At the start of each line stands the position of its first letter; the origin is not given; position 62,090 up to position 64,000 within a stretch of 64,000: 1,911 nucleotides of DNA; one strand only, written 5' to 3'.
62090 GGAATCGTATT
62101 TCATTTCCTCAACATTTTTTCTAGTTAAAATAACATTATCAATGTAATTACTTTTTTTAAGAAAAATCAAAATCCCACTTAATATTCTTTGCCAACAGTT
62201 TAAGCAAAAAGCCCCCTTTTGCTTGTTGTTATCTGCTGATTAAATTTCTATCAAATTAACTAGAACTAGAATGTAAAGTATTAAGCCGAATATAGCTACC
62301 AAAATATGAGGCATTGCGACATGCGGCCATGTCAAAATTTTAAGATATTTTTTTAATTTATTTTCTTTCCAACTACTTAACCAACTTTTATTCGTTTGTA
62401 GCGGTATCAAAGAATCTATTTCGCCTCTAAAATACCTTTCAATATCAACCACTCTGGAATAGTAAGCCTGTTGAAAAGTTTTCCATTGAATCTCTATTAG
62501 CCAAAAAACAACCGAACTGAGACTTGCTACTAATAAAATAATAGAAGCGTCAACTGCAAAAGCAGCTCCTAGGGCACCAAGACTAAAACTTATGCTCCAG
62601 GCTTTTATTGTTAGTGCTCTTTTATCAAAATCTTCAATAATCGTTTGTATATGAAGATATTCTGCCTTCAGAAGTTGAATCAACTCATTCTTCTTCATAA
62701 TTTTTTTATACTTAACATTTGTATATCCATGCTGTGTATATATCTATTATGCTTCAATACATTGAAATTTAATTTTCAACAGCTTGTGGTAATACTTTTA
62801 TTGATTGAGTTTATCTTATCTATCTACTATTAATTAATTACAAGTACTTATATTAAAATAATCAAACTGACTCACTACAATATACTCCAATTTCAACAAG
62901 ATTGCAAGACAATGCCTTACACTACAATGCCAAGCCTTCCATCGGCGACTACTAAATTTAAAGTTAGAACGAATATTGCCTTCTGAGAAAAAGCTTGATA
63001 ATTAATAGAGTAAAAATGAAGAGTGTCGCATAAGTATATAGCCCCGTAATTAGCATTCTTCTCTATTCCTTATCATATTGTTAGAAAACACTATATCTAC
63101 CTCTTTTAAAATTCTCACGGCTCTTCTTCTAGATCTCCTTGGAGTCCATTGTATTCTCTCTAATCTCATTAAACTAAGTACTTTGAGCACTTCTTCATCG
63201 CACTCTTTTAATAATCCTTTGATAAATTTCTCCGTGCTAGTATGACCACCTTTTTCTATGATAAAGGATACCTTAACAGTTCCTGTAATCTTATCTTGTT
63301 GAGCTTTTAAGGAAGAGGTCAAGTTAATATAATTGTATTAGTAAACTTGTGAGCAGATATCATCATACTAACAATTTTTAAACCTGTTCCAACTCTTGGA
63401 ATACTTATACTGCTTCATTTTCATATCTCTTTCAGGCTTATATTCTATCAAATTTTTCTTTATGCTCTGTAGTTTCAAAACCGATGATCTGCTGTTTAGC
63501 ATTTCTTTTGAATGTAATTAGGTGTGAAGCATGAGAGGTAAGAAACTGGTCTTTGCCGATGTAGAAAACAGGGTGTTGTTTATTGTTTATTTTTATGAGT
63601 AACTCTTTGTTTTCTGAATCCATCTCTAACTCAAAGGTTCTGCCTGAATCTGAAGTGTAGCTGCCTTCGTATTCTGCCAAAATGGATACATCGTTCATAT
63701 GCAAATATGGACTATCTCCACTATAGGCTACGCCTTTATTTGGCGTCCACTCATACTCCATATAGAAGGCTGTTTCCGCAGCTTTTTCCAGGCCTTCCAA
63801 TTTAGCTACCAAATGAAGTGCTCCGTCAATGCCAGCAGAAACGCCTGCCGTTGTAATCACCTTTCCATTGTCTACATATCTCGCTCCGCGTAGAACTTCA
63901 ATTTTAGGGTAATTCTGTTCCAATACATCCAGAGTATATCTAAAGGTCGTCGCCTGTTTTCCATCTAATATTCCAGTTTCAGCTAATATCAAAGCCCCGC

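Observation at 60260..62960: AT-rich mini-island carrying a patatin-like phospholipase next to a small 3-TM protein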

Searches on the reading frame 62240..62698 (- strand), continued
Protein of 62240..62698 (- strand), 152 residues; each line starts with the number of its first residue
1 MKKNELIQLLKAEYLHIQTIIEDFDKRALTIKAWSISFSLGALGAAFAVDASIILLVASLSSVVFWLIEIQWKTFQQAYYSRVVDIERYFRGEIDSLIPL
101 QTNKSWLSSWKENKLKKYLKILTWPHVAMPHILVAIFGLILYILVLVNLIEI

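Call 50: search_protein_representatives(alignment_id=A1)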
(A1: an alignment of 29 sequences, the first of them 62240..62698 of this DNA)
Query: 29 sequences, 152 profile positions. Proteins with E-value up to 0.001 (for the whole library): 1257; up to 1e-10: 561; up to 1e-30: 124. The best 150 are listed.
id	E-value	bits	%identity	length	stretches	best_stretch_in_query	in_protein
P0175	3.8e-57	208.5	-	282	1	1-147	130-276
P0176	7.0e-57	207.6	-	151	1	3-150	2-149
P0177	1.8e-55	203.0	-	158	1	4-150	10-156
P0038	2.4e-55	202.6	-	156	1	3-150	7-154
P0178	8.4e-55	200.9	-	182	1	6-146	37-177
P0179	2.2e-51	189.8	-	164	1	2-149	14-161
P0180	3.3e-50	185.9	-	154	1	5-138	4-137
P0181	5.7e-50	185.2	-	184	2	1-121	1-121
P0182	7.5e-50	184.8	-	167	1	7-147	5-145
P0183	9.8e-50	184.4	-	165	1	1-148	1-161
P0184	2.3e-49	183.2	-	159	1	5-145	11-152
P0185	7.1e-49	181.6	-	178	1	4-146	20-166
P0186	8.8e-48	178.1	-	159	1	1-144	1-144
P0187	1.4e-47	177.4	-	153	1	2-150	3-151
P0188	2.8e-47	176.4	-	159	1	2-149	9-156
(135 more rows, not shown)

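Call 53: find_related_loci(query=A1, collection=viral_contigs, flank=6000)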
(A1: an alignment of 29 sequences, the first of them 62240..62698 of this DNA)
Query A1 (152 aa) in viral_contigs; peptide patterns used: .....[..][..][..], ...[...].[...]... (x = any residue, [..] = any of these).
43 stretches matched a pattern, but none encodes a relative of the query by tblastn (E <= 1e-3).

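Call 69: search_protein_families(library=pfam, alignment_id=A1, max_evalue=1)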
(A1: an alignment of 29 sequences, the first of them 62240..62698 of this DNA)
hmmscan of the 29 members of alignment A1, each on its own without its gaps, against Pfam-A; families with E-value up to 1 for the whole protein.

A. member 1, window:62240-62698:- (152 aa): 1 family
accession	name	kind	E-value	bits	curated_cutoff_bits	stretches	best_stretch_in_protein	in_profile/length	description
PF10028.14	DUF2270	-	0.026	14.6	25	1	30-121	20-113/184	Predicted integral membrane protein (DUF2270)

B. families by the number of members that match (of 29 scanned): 14 families
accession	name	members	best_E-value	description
PF10028.14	DUF2270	9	0.00013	Predicted integral membrane protein (DUF2270)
PF24838.2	8xMP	2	0.003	Octameric membrane protein family (8xMP)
PF08426.15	ICE2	1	0.028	ICE2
PF04332.21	DUF475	1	0.059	Protein of unknown function (DUF475)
PF06554.17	Olfactory_mark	1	0.07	Olfactory marker protein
PF22366.1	NDH2_C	1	0.081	NDH2 C-terminal domain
PF18051.6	RPN1_C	1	0.099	26S proteasome non-ATPase regulatory subunit RPN1 C-terminal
PF19868.4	DUF6341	1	0.1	Family of unknown function (DUF6341)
PF14965.11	BRI3BP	1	0.14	Negative regulator of p53/TP53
PF25612.1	DUF7940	1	0.15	Family of unknown function (DUF7940)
PF25605.1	Phage_80a_gp11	1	0.17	Phage 80a gp11 protein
PF07297.17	DPM2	1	0.26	Dolichol phosphate-mannose biosynthesis regulatory protein (DPM2)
PF19312.4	NtrY_N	1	0.7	NtrY N-terminal region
PF13567.11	DUF4131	1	0.92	Domain of unknown function (DUF4131)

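Call 70: search_protein_families(library=padloc, alignment_id=A1, max_evalue=0.01)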
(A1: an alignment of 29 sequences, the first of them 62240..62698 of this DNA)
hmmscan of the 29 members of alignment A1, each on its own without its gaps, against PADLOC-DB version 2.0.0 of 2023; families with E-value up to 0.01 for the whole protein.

A. member 1, window:62240-62698:- (152 aa): 3 families
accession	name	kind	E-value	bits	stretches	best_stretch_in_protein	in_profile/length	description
PDLC04686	PDC-M50A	-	6.3e-05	21.2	1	16-150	11-131/134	-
PDLC04687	PDC-M50A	-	0.0001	20.4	1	12-81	14-85/144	-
PDLC04685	PDC-M50A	-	0.00022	19.5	1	16-143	11-127/130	-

B. families by the number of members that match (of 29 scanned): 4 families
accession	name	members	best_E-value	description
PDLC04686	PDC-M50A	29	2.6e-08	-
PDLC04687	PDC-M50A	26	3.7e-08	-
PDLC04685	PDC-M50A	26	3.6e-06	-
PDLC04684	PDC-M50A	12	3.4e-05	-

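Call 86: find_encoding_contigs(protein=P0017, flank=4000, max_places=2)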
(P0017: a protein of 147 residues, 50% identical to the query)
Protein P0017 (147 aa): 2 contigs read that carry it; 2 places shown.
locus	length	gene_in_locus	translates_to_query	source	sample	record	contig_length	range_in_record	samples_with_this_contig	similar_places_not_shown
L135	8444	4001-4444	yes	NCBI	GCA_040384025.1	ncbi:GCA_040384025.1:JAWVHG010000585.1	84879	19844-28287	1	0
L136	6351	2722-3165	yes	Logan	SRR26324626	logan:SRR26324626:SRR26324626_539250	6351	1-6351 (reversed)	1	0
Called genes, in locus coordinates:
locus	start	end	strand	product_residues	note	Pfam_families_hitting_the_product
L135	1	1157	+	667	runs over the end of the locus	-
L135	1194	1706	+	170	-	-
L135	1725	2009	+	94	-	-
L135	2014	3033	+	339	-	-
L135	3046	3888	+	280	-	-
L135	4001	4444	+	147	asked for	-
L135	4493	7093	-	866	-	-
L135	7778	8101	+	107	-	PF04480:DUF559, PF18741:MTES_1575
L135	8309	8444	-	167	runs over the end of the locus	PF13560:HTH_31 (faint)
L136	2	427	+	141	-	?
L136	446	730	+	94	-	-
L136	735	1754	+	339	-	-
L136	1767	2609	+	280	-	-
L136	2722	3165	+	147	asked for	-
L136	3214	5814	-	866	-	-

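Call 87: find_encoding_contigs(protein=P0006, flank=4000, max_places=2)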
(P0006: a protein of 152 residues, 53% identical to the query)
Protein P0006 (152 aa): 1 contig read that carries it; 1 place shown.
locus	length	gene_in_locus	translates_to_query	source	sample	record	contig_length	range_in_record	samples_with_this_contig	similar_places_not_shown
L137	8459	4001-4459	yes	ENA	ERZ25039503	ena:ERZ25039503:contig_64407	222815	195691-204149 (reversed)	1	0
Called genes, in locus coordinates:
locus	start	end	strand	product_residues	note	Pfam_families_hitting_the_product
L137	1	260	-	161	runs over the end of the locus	PF14534:DUF4440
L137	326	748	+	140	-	PF07690:MFS_1 (weak)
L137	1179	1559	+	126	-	PF00083:Sugar_tr (weak), PF07690:MFS_1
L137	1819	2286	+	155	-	PF14534:DUF4440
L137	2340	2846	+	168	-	PF00583:Acetyltransf_1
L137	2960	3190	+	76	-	-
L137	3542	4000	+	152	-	PF10604:Polyketide_cyc2 (weak), PF08327:AHSA1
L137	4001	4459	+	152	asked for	-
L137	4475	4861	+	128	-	PF01042:Ribonuc_L-PSP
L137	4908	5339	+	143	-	PF01124:MAPEG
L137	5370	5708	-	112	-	PF00581:Rhodanese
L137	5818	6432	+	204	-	PF13302:Acetyltransf_3, PF13420:Acetyltransf_4, PF00583:Acetyltransf_1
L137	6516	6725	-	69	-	-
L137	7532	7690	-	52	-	-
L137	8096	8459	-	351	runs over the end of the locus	-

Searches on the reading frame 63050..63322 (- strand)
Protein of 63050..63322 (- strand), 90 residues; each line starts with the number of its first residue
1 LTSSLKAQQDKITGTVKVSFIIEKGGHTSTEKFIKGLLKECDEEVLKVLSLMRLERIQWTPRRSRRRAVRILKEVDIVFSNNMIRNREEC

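Call 5: search_protein_families(library=pfam, proteins=[window:63050-63322:-], max_evalue=0.1)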
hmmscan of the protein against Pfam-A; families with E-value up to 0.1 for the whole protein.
window:63050-63322:- (90 aa): 1 family
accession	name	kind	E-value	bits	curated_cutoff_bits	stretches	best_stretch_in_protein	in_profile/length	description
PF03544.19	TonB_C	-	0.00017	22.4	24.6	1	6-79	8-77/79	Gram-negative bacterial TonB protein C-terminal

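Call 6: search_protein_families(library=padloc, proteins=[window:63050-63322:-], max_evalue=0.1)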
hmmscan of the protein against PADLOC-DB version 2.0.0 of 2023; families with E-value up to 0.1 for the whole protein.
window:63050-63322:- (90 aa): 1 family
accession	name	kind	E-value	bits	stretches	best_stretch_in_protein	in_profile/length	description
PDLC01994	RtcR_PspF1--CARF_AAA_HTH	-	0.0091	13.1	1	23-74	231-276/468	-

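Call 7: search_protein_families(library=ncbifam, proteins=[window:63050-63322:-], max_evalue=0.1)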
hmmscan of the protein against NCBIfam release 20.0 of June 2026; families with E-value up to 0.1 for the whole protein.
window:63050-63322:- (90 aa): 2 families
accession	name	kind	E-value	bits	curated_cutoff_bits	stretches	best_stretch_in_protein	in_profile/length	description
TIGR01352.1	tonB_Cterm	subfamily_domain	0.017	15.5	27.1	1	6-53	6-54/76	TonB family protein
NF001208.0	PRK00174.1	subfamily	0.059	11.6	657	1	8-73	551-613/649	acetate--CoA ligase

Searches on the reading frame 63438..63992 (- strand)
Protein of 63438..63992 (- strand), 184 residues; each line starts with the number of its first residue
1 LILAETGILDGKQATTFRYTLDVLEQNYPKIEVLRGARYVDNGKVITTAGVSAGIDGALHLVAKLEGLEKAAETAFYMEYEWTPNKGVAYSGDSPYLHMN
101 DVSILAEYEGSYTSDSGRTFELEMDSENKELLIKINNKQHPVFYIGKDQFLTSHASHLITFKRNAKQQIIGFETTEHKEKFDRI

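Call 5: search_protein_families(library=pfam, proteins=[window:63438-63992:-], max_evalue=0.1)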
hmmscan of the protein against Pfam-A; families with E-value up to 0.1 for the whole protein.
window:63438-63992:- (184 aa): 4 families
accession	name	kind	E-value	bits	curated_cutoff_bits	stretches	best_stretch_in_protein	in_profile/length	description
PF11954.13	DUF3471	-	0.0033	18.2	29.3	1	103-175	10-89/103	Domain of unknown function (DUF3471)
PF01965.30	DJ-1_PfpI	-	0.0045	17.2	26.6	1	2-63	106-164/165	DJ-1/PfpI family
PF01197.23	Ribosomal_L31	-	0.033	14.8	27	1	115-153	16-53/65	Ribosomal protein L31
PF11948.15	DUF3465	-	0.069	13.5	25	0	58-89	69-100/124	Protein of unknown function (DUF3465)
